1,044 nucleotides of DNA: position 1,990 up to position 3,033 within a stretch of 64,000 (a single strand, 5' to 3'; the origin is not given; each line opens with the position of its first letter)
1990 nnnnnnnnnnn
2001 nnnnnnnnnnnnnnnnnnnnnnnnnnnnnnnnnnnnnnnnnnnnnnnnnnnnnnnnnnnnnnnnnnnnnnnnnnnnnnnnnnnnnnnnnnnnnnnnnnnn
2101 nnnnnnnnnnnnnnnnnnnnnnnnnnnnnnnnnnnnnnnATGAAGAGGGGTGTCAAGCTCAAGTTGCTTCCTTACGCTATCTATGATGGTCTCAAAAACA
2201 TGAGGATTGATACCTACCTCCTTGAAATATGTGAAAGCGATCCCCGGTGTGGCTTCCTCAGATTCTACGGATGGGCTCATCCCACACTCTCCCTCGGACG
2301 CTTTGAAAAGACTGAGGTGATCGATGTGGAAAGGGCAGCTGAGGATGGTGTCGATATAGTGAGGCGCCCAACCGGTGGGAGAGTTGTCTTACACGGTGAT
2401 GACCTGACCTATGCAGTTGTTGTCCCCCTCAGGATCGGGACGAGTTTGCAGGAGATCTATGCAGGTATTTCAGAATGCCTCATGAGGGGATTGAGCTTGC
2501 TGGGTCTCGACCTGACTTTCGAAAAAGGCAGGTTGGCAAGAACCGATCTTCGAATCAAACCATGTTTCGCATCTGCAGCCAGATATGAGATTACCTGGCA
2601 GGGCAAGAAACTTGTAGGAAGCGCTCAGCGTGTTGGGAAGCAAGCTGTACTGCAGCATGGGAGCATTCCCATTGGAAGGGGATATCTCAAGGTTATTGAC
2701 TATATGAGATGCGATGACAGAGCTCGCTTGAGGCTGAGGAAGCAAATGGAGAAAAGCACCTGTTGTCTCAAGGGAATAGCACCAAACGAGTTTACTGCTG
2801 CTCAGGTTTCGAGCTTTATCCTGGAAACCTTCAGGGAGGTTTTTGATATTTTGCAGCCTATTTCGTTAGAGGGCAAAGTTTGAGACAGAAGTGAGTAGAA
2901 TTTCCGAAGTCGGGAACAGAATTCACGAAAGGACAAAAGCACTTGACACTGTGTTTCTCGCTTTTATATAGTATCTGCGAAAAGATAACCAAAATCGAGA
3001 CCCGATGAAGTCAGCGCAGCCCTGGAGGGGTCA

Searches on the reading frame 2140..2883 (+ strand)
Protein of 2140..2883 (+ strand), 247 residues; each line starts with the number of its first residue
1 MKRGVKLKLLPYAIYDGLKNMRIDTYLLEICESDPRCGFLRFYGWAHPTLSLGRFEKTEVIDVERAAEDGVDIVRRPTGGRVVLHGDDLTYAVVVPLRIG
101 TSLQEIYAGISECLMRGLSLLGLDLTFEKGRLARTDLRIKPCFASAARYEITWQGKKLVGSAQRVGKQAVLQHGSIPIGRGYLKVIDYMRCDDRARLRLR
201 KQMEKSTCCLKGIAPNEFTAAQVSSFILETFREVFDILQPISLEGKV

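Call 34: search_protein_families(library=pfam, proteins=[window:2140-2883:+], max_evalue=0.00001)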
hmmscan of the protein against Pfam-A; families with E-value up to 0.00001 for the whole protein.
window:2140-2883:+ (247 aa): 2 families
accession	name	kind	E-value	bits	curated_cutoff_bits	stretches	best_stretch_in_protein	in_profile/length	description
PF21948.1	LplA-B_cat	-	8.8e-27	94.8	27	1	17-231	2-199/200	Lipoyl protein ligase A/B catalytic domain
PF03099.24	BPL_LplA_LipB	-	8.2e-14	52.1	21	1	61-178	16-130/133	Biotin/lipoate A/B protein ligase family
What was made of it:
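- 2140..2883 (+): LplA/LipB-family lipoyl/octanoyl transferase-like protein, 247 aa. It is context for lipoate attachment. Call 34 (PF21948, 94.8 bits; PF03099, 52 bits).
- Checked: The other is an LplA/LipB-family catalytic-domain protein at 2140-2883 (PF21948, 94.8 bits, call 34).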

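Call 36: search_protein_families(library=ncbifam, proteins=[window:2140-2883:+], max_evalue=0.01)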
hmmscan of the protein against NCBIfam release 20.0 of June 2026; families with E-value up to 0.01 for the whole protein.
window:2140-2883:+ (247 aa): 3 families
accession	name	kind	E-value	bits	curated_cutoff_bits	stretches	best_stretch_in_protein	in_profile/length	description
NF053750.1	LplA_large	exception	2.1e-11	43.7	480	1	20-175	13-156/248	lipoate-protein ligase large subunit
NF053751.1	LplAB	exception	2.8e-11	43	550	1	14-128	107-226/348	lipoate-protein ligase LplAB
TIGR00545.2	lipoyltrans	equivalog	2.2e-07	30.2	280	1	14-230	8-204/328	lipoate--protein ligase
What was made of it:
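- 2140..2883 (+): In call 36 the NCBIfam LplA models score far below their cutoffs, so the exact subtype is unknown.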
